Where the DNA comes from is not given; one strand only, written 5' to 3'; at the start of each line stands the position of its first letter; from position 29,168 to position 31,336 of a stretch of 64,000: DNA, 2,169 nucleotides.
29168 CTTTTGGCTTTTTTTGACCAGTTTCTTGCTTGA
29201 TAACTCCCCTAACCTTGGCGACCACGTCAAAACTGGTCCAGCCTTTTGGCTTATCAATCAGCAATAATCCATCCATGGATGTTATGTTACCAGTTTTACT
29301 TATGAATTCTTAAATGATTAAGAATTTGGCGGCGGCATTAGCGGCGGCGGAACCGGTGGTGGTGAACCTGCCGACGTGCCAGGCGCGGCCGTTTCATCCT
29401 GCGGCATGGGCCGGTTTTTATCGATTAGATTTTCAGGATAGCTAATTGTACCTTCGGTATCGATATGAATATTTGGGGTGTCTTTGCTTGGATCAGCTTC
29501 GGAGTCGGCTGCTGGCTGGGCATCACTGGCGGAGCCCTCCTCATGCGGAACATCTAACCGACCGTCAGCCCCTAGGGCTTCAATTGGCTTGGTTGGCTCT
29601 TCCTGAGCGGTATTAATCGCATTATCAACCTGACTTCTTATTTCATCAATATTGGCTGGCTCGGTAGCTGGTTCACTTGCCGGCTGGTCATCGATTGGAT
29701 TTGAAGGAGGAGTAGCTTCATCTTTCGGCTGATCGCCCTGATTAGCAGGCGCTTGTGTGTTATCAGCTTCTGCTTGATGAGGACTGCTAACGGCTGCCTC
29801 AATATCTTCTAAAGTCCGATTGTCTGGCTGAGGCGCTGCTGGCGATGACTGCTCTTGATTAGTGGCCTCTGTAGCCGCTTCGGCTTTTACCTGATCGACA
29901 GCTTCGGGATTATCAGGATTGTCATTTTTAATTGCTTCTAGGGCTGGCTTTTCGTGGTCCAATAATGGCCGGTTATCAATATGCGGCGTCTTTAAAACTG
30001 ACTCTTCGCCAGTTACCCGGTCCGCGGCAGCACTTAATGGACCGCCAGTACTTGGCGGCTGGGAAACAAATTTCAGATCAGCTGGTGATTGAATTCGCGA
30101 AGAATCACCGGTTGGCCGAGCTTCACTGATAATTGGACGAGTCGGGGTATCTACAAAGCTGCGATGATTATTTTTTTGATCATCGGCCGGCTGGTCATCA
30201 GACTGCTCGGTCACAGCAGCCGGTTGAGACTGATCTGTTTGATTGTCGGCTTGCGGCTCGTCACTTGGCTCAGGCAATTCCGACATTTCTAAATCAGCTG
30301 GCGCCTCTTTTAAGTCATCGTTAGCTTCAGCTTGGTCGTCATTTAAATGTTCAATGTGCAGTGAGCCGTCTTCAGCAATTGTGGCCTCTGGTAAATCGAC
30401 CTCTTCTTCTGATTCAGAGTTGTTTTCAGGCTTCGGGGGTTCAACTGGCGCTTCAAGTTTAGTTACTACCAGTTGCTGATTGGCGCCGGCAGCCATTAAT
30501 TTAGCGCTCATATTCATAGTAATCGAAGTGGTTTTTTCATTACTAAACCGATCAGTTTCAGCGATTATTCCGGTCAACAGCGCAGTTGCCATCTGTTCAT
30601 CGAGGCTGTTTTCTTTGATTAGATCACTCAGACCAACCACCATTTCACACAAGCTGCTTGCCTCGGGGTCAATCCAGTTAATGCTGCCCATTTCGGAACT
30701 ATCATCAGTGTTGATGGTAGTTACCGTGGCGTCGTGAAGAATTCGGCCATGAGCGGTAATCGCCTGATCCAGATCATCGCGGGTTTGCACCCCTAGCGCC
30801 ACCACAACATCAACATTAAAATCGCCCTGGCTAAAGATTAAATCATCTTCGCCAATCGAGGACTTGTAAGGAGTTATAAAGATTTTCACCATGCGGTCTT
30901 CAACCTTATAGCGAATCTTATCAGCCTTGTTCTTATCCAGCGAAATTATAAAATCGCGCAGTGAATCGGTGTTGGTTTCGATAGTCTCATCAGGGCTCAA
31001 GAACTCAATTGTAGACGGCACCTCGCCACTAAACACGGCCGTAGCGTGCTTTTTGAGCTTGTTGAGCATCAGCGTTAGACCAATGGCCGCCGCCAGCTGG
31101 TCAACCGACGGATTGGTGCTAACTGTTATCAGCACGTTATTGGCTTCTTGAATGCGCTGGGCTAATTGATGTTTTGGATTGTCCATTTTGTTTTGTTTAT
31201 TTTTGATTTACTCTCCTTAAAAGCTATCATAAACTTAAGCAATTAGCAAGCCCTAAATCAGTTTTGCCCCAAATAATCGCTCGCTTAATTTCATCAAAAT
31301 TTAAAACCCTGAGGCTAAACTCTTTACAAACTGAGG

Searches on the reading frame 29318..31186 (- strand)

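Call 90: search_protein_families(library=pfam, proteins=[window:29318-31186:-], max_evalue=0.0001)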
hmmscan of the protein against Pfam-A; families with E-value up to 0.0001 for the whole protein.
window:29318-31186:- (622 aa): 1 family
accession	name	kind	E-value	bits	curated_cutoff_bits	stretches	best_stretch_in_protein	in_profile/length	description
PF01368.27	DHH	-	3.5e-06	27.8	28.1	1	17-207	1-125/125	DHH family, N-terminal domain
